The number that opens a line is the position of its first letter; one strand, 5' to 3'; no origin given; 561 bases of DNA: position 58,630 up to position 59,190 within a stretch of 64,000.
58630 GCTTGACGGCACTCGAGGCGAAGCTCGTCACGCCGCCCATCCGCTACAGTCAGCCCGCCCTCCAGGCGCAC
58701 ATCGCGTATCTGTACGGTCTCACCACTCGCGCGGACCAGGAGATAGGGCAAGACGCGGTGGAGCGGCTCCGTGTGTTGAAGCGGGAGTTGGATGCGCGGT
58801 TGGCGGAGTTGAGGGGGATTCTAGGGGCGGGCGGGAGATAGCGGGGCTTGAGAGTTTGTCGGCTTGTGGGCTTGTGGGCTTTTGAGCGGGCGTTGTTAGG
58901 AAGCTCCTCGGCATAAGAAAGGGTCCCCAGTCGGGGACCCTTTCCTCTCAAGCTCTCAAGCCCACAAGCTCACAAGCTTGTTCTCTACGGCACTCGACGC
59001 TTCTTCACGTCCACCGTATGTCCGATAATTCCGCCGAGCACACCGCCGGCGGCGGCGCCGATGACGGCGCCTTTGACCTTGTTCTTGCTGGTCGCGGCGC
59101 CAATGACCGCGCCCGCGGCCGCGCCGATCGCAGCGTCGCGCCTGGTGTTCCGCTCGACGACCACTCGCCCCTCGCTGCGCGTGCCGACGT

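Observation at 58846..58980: At least 12 intergenic hairpins whose two arms are built from mirrored tandem 7-10-nt units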

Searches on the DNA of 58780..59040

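Call 74: search_rna_families(source=window, start=58780, end=59040, threshold=evalue, max_evalue=1)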
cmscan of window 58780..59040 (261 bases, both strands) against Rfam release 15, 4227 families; matches with E-value up to 1: 9.
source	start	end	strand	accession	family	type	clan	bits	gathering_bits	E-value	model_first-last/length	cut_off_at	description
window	58854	58977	+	RF04206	MIR9555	Gene; miRNA;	-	31.3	119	0.00052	1-137/137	no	MIR9555 microRNA precursor family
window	58850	58986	+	RF04198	MIR8670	Gene; miRNA;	-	23.1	150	0.026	1-142/142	no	MIR8670 microRNA precursor family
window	58862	58977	+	RF04159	MIR1437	Gene; miRNA;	-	23.1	168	0.058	1-192/192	no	MIR1437 microRNA precursor family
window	58917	58947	+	RF02066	STnc320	Gene; sRNA;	-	21.5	50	0.066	20-50/55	no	Salmonella enterica sRNA STnc320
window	58862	58977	-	RF04198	MIR8670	Gene; miRNA;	-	20.5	150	0.11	13-129/142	no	MIR8670 microRNA precursor family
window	58864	58973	+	RF00807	mir-314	Gene; miRNA;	-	20.2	69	0.11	1-90/90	no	mir-314 microRNA precursor family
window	58862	58977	-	RF04159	MIR1437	Gene; miRNA;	-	19.9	168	0.29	1-192/192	no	MIR1437 microRNA precursor family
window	58911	58945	-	RF00489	ctRNA_p42d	Gene; antisense;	-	18.7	50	0.13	1-46/46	no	ctRNA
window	58864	58975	+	RF04153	MIR856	Gene; miRNA;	-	16.3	297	0.061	1-258/258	no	MIR856 microRNA precursor family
